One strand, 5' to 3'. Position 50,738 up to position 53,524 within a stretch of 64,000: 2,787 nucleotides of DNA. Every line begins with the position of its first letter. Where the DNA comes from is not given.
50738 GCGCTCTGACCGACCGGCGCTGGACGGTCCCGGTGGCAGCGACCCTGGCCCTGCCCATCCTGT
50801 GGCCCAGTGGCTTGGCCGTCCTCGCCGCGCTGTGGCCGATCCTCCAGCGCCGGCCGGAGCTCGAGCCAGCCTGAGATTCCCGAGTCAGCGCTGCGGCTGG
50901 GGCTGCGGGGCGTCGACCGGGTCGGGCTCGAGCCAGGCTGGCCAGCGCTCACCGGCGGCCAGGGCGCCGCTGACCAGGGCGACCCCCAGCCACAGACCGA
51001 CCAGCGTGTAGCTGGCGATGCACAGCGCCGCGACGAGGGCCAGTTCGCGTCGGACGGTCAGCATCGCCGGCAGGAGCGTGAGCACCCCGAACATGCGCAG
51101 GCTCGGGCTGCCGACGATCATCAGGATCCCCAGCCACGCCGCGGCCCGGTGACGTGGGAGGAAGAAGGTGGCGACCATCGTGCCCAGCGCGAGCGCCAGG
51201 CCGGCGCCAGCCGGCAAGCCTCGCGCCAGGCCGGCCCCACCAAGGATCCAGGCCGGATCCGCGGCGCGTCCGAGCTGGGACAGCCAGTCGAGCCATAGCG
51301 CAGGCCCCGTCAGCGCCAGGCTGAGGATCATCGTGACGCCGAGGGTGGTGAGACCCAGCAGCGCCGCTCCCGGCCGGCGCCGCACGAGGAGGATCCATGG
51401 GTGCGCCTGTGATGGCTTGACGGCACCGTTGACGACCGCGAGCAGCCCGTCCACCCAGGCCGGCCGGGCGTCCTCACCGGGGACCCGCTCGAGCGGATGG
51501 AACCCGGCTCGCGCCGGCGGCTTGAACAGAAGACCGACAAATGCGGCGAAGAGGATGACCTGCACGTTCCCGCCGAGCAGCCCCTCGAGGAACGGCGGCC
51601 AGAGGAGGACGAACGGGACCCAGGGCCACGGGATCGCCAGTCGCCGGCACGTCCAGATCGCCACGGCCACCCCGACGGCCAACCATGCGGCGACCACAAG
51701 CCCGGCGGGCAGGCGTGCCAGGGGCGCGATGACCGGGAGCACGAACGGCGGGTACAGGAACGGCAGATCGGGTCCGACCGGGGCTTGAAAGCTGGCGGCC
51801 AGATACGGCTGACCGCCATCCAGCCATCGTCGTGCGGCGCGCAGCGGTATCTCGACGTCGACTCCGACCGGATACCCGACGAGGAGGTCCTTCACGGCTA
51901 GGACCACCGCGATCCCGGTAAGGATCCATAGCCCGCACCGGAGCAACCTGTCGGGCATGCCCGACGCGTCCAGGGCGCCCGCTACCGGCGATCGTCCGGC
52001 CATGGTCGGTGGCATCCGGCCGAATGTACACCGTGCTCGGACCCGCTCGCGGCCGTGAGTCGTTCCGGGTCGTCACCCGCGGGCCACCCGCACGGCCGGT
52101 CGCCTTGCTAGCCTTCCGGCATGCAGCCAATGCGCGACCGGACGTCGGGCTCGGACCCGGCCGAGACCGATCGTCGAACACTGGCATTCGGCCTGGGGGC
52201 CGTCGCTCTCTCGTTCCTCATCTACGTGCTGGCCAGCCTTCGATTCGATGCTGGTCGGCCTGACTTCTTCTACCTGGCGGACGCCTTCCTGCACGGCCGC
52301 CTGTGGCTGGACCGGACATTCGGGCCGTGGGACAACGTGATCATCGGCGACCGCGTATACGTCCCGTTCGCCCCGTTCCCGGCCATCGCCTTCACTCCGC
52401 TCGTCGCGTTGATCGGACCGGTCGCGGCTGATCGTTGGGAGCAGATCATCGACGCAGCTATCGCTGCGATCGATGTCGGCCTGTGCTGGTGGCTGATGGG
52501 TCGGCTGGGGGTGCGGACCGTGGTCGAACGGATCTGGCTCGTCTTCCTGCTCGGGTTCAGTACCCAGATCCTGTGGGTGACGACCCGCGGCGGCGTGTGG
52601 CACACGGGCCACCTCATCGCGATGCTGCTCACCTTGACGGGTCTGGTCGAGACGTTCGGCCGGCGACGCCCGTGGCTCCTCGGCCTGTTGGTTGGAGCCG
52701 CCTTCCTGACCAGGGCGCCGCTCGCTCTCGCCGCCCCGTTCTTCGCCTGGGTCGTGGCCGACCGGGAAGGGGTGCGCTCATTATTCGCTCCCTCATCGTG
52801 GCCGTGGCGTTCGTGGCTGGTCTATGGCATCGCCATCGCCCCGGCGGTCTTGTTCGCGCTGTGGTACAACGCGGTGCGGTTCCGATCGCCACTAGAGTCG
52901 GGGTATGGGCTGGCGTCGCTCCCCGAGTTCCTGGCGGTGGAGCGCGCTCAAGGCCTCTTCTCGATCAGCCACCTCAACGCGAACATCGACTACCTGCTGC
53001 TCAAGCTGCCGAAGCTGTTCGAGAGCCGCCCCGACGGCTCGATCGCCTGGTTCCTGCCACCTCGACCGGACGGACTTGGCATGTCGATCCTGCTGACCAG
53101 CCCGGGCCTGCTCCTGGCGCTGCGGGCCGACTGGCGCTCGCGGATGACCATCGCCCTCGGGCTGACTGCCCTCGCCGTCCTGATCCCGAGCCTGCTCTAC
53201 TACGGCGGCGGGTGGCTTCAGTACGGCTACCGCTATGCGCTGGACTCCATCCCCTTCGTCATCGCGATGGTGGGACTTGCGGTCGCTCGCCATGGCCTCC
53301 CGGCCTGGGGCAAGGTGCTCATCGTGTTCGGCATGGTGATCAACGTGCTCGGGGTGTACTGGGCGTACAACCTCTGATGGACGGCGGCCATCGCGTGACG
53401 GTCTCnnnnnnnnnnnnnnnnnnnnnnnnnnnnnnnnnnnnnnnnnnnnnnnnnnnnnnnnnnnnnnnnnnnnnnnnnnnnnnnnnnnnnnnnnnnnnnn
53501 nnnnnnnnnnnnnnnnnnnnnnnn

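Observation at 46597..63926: About 17 kb island of GT-C membrane glycosyltransferases clustered with a polyprenol-phosphate-sugar synthase: candidate dedicated lipoglycan or extracytoplasmic glycosylation pathway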

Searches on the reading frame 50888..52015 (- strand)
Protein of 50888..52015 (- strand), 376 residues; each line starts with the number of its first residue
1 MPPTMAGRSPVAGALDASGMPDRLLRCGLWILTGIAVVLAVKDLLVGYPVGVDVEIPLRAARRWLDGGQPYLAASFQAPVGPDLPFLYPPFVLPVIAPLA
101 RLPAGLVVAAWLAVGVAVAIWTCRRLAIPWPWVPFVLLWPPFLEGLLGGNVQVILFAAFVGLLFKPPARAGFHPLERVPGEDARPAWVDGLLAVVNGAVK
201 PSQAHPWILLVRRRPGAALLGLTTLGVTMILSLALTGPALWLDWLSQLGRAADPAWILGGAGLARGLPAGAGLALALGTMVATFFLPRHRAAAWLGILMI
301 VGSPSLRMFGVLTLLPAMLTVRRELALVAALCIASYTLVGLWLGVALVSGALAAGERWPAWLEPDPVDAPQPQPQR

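Call 3: search_protein_families(library=pfam, proteins=[window:50888-52015:-], max_evalue=0.01)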
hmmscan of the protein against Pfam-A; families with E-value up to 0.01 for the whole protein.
window:50888-52015:- (376 aa): 1 family
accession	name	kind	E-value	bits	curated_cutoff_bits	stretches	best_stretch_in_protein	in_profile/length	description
PF09594.16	GT87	-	1.1e-11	45.4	25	1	86-295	1-223/237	Glycosyltransferase family 87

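Call 5: search_protein_families(library=ncbifam, proteins=[window:50888-52015:-], max_evalue=0.01)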
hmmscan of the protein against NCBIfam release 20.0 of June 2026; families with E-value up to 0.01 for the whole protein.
window:50888-52015:- (376 aa): 1 family
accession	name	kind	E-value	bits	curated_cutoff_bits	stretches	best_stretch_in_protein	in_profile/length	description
NF009915.0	PRK13375.1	equivalog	1.1e-05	24.2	413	1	22-126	29-133/425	mannosyltransferase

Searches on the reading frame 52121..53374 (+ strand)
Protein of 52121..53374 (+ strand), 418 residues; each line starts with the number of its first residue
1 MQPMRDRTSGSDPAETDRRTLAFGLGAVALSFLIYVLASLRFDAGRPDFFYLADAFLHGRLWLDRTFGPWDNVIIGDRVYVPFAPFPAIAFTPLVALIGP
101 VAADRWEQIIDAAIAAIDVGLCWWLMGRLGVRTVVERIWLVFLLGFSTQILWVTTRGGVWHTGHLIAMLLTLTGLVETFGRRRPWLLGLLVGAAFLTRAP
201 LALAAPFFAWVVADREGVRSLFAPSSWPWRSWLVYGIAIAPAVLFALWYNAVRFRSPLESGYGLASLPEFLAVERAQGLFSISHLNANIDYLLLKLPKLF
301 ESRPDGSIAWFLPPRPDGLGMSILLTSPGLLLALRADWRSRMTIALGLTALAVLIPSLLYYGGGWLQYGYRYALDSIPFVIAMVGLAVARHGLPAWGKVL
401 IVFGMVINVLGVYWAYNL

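Call 3: search_protein_families(library=pfam, proteins=[window:52121-53374:+], max_evalue=0.01)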
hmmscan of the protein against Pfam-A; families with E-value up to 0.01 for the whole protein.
window:52121-53374:+ (418 aa): 0 families

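Call 5: search_protein_families(library=ncbifam, proteins=[window:52121-53374:+], max_evalue=0.01)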
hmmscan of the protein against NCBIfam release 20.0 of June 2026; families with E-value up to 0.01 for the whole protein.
window:52121-53374:+ (418 aa): 0 families

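Call 13: search_solved_structures(query=window:52121-53374:+, max_evalue=10)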
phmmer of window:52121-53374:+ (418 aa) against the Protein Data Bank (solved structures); distinct sequences matched with E-value up to 10: 0.

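Call 24: find_homologous_proteins(query=window:52121-53374:+, max_evalue=0.001)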
Query window:52121-53374:+ (418 aa): 1803 proteins with E <= 0.001 among 8000 candidates; the best 120 are listed.
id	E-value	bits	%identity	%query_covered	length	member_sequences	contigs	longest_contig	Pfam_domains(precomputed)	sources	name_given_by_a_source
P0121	6.0e-257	871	93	100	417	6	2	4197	-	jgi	jgi:hypothetical protein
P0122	3.3e-237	806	86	100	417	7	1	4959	-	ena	-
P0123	1.8e-228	777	88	95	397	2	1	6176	-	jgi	jgi:hypothetical protein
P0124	4.4e-227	772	84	98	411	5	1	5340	-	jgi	jgi:hypothetical protein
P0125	1.2e-224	764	86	95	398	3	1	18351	-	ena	-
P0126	1.0e-222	758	85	95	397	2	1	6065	-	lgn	-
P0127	3.2e-221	753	83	95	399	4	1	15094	-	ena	-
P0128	6.3e-210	716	77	100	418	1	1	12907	-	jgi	jgi:hypothetical protein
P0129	2.4e-208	711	76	100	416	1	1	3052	-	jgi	jgi:hypothetical protein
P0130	2.3e-207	707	80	95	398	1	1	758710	-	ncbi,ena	-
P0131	1.6e-205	701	75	100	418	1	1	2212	-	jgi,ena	-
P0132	1.2e-202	692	74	100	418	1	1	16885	-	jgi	jgi:hypothetical protein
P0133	6.9e-202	689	76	97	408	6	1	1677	-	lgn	-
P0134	3.4e-199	680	77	95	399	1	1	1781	-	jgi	jgi:hypothetical protein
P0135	2.3e-198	678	73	100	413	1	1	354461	-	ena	-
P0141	8.1e-195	666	72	100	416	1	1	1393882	-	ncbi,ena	-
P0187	7.8e-139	482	57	94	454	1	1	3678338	-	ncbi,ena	-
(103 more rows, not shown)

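Call 39: predict_structure(alignment_id=A2)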
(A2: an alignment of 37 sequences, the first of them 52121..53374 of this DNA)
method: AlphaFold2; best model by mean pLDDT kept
length: 418 residues; sequences in the alignment: 37
mean_pLDDT: 84.4   pTM: 0.87
mean pLDDT of the five models: 84.4, 84.1, 83.0, 81.2, 79.5
residues with pLDDT >= 90: 195; 70-90: 165; 50-70: 39; < 50: 19
segments of 3 or more residues with pLDDT < 50: 1-9, 362-370
pLDDT, mean of each block of 10 residues (from residue 1): 42 71 94 90 71 92 84 87 82 94 89 94 97 95 86 74 90 98 98 92 96 85 87 98 92 81 71 69 74 79 89 67 82 96 97 82 42 81 98 97 89 71
secondary structure, 60 per line:
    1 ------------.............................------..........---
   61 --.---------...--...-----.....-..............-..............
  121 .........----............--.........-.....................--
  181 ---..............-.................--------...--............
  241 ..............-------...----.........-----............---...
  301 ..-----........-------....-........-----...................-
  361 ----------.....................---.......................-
elements in order: H13-41 H48-57 E73-75 E78-80 H86-90 H92-105 H107-129 H134-145 H148-156 H158-178 H184-197 H199-215 H229-254 H269-277 H283-294 E298-302 E308-315 H323-326 H328-335 H341-359 H371-391 H395-417

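Call 41: fold_search(model_id=the predicted structure, library=pdb)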
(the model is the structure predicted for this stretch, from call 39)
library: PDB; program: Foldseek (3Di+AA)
matches with E <= 10: 223; with E <= 0.001: 3
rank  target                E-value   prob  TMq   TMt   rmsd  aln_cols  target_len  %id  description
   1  7e9s_A                2.4e-04  1.00  0.45  0.25  14.9       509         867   14  Archaeal oligosaccharyltransferase AglB from Archaeoglobus fulgidus in complex with an inhibitory peptide and a dolich (released 2021-09-08)
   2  3wak                  3.3e-04  1.00  0.45  0.25  15.5       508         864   14  Crystal structure of the Archaeoglobus fulgidus oligosaccharyltransferase (O29867_ARCFU) in the apo form (released 2013-10-30)
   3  5gmy_A                5.6e-04  1.00  0.45  0.25  15.7       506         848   13  Crystal structure of the Archaeoglobus fulgidus oligosaccharyltransferase (O29867_ARCFU) tethered with an acceptor pep (released 2017-02-01)
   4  9s6t_A                3.0e-03  1.00  0.49  0.44   8.3       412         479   13  Ternary cryo-EM structure of chicken ALG12 with Dol25-PP-GlcNAc2Man7, Dol25-P-Man, and Fab (released 2026-03-18)
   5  3waj                  4.2e-03  1.00  0.43  0.26  15.3       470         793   12  Crystal structure of the Archaeoglobus fulgidus oligosaccharyltransferase (O29867_ARCFU) complex with Zn and sulfate (released 2013-10-30)
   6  8imx_U                4.8e-03  1.00  0.40  0.40  11.1       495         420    8  Cryo-EM structure of GPI-T with a chimeric GPI-anchored protein (released 2023-08-16)
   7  6wbx                  6.9e-03  0.99  0.40  0.16  12.3       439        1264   17  Single-Particle Cryo-EM Structure of Arabinofuranosyltransferase AftD from Mycobacteria, Mutant R1389S Class 1 (released 2020-05-13)
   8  8pn9_A                7.6e-03  1.00  0.46  0.32  15.4       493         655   12  Structure of human oligosaccharyltransferase OST-A complex bound to NGI-1 (released 2024-05-08)
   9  5f15                  9.5e-03  1.00  0.51  0.41   7.7       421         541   15  Crystal Structure of ArnT from Cupriavidus metallidurans bound to Undecaprenyl phosphate (released 2016-02-17)
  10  6s7t_A                2.0e-02  0.96  0.36  0.25  11.5       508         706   12  Cryo-EM structure of human oligosaccharyltransferase complex OST-B (released 2019-12-18)
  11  9s6s_A                2.8e-02  1.00  0.48  0.39   8.6       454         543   11  Ternary cryo-EM structure of human ALG9 with Dol25-PP-GlcNAc2Man6, Dol25-P-Man and Fab (released 2026-03-18)
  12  7w72_U                4.0e-02  0.98  0.41  0.40  11.2       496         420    9  Structure of a human glycosylphosphatidylinositol (GPI) transamidase (released 2022-02-16)
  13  7bvc_B                4.3e-02  0.99  0.44  0.21   8.4       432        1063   16  Cryo-EM structure of Mycobacterium smegmatis arabinosyltransferase EmbA-EmbB-AcpM2 in complex with ethambutol (released 2020-04-29)
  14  9ub7_B                5.9e-02  0.97  0.42  0.44  11.7       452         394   11  Structure of glycosylphosphatidylinositol transamidase,state 1 (released 2026-04-08)
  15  9e61_B                7.1e-02  0.98  0.37  0.23  14.2       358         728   11  Cryo-EM structure of Saccharomyces cerevisiae Pmt4 apo form (released 2025-10-15)
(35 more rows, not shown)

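Call 66: find_encoding_contigs(protein=P0130, flank=10000, max_places=1)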
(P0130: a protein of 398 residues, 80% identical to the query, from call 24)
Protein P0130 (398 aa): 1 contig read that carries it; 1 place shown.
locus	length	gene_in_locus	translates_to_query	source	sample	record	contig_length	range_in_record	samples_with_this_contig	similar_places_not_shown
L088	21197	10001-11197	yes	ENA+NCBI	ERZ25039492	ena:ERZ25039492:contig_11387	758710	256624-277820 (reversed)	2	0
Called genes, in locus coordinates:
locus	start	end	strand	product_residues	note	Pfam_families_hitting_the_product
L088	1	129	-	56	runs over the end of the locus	PF04964:Flp_Fap (weak)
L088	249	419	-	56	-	-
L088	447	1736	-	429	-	PF07730:HisKA_3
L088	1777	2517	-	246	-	PF00072:Response_reg, PF00196:GerE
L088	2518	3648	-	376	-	PF07730:HisKA_3, PF02518:HATPase_c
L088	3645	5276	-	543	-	-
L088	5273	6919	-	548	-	PF13231:PMT_2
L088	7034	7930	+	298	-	PF09594:GT87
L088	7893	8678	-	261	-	-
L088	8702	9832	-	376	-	PF09594:GT87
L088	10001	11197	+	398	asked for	-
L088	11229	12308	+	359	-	PF04188:Mannosyl_trans2, PF13231:PMT_2 (weak)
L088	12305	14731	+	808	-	PF07690:MFS_1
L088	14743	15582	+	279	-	PF00535:Glycos_transf_2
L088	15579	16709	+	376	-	PF09594:GT87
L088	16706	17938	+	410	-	PF07395:Mig-14 (weak), PF13480:Acetyltransf_6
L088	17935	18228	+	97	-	-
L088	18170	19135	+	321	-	PF13439:Glyco_transf_4, PF13579:Glyco_trans_4_4 (weak), PF20706:GT4-conflict, PF00534:Glycos_transf_1, PF13692:Glyco_trans_1_4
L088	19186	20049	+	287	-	-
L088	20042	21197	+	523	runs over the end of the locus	-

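Call 67: find_encoding_contigs(protein=P0141, flank=10000, max_places=1)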
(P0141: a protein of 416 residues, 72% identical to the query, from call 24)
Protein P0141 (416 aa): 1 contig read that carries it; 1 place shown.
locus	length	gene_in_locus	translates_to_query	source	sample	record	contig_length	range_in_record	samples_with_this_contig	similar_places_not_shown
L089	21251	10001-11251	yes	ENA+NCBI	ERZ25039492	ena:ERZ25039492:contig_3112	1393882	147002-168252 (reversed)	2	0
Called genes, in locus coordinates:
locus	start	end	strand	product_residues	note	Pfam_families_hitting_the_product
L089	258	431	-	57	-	PF04964:Flp_Fap (weak)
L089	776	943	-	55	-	PF04964:Flp_Fap (weak)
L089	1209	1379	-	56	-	PF04964:Flp_Fap (weak)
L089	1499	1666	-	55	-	-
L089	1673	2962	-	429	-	PF07730:HisKA_3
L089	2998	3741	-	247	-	PF00072:Response_reg, PF00196:GerE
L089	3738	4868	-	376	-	PF07730:HisKA_3, PF13581:HATPase_c_2 (weak), PF02518:HATPase_c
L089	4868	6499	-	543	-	-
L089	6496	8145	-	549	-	PF13231:PMT_2 (weak)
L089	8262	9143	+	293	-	PF09594:GT87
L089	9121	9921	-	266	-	-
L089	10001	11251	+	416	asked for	-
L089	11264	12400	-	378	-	-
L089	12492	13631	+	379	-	PF04188:Mannosyl_trans2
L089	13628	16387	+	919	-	PF07690:MFS_1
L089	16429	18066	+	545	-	PF00535:Glycos_transf_2, PF09594:GT87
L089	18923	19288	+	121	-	PF13480:Acetyltransf_6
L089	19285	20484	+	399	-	PF13439:Glyco_transf_4, PF13477:Glyco_trans_4_2 (weak), PF13579:Glyco_trans_4_4, PF20706:GT4-conflict, PF00534:Glycos_transf_1, PF13692:Glyco_trans_1_4, PF13524:Glyco_trans_1_2 (faint)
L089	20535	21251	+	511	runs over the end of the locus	-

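Call 68: find_encoding_contigs(protein=P0187, flank=10000, max_places=1)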
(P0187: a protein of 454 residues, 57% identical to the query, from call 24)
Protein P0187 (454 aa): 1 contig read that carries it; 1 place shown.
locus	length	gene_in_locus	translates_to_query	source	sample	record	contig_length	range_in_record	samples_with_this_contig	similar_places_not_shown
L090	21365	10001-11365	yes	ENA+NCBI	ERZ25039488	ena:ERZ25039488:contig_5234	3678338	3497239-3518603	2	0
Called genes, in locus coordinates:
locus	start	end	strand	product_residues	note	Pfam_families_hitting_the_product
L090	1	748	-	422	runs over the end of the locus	PF07730:HisKA_3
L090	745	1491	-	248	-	PF00072:Response_reg, PF00196:GerE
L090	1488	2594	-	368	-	PF07730:HisKA_3, PF02518:HATPase_c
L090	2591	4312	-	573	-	-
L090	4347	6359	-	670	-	PF13231:PMT_2 (weak)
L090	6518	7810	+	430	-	PF09594:GT87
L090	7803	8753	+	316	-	PF00535:Glycos_transf_2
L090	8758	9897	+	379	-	PF09594:GT87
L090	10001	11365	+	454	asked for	-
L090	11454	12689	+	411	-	PF07395:Mig-14 (weak), PF13480:Acetyltransf_6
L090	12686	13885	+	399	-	PF13439:Glyco_transf_4, PF13579:Glyco_trans_4_4, PF20706:GT4-conflict (weak), PF00534:Glycos_transf_1, PF13692:Glyco_trans_1_4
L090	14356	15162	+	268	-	-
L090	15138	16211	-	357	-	PF02585:PIG-L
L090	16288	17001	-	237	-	PF01135:PCMT, PF08241:Methyltransf_11 (weak), PF13649:Methyltransf_25 (weak)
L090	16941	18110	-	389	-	PF13439:Glyco_transf_4, PF13579:Glyco_trans_4_4, PF09314:DUF1972 (weak), PF00534:Glycos_transf_1, PF13692:Glyco_trans_1_4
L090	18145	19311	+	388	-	PF13439:Glyco_transf_4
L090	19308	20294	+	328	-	PF00535:Glycos_transf_2, PF13641:Glyco_tranf_2_3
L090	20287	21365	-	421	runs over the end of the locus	PF01041:DegT_DnrJ_EryC1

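Call 85: search_protein_families(library=ncbifam, proteins=[L090:16944-18110:-, L090:18145-19308:+, L090:19308-20291:+], max_evalue=0.00001)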
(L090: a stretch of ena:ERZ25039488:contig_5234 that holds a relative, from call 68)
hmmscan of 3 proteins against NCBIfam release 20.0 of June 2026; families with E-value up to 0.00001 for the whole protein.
L090:16944-18110:- (389 aa): 1 family
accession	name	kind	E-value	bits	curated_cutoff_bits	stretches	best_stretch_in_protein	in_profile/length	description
NF046071.1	B1-4RhmsylTfaseCps2T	equivalog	2.7e-34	118.7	500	1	107-382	118-384/384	beta 1-4 rhamnosyltransferase Cps2T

L090:18145-19308:+ (388 aa): 0 families

L090:19308-20291:+ (328 aa): 5 families
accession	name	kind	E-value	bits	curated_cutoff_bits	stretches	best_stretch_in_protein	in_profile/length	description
TIGR03965.1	mycofact_glyco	equivalog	6.1e-17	61.6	280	1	5-319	76-369/467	mycofactocin biosynthesis glycosyltransferase MftF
TIGR03937.1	PgaC_IcaA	equivalog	1.3e-14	54.1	422.3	1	5-228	47-249/407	poly-beta-1,6-N-acetyl-D-glucosamine synthase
NF041875.1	EPS_EpsD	equivalog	2.9e-14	53.2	370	1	5-232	1-209/325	exopolysaccharide biosynthesis glycosyltransferase EpsD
NF007482.0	PRK10073.1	equivalog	2.5e-11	43.2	423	1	5-110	8-110/334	glycosyltransferase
NF047683.1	TeichurnBiosyTuaG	equivalog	3e-06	27.1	400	1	5-131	8-132/252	teichuronic acid biosynthesis protein TuaG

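Call 94: search_solved_structures(query=A2, max_evalue=10)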
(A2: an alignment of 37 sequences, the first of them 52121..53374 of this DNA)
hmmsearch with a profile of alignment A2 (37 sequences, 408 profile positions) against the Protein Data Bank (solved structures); distinct sequences matched with E-value up to 10: 0.
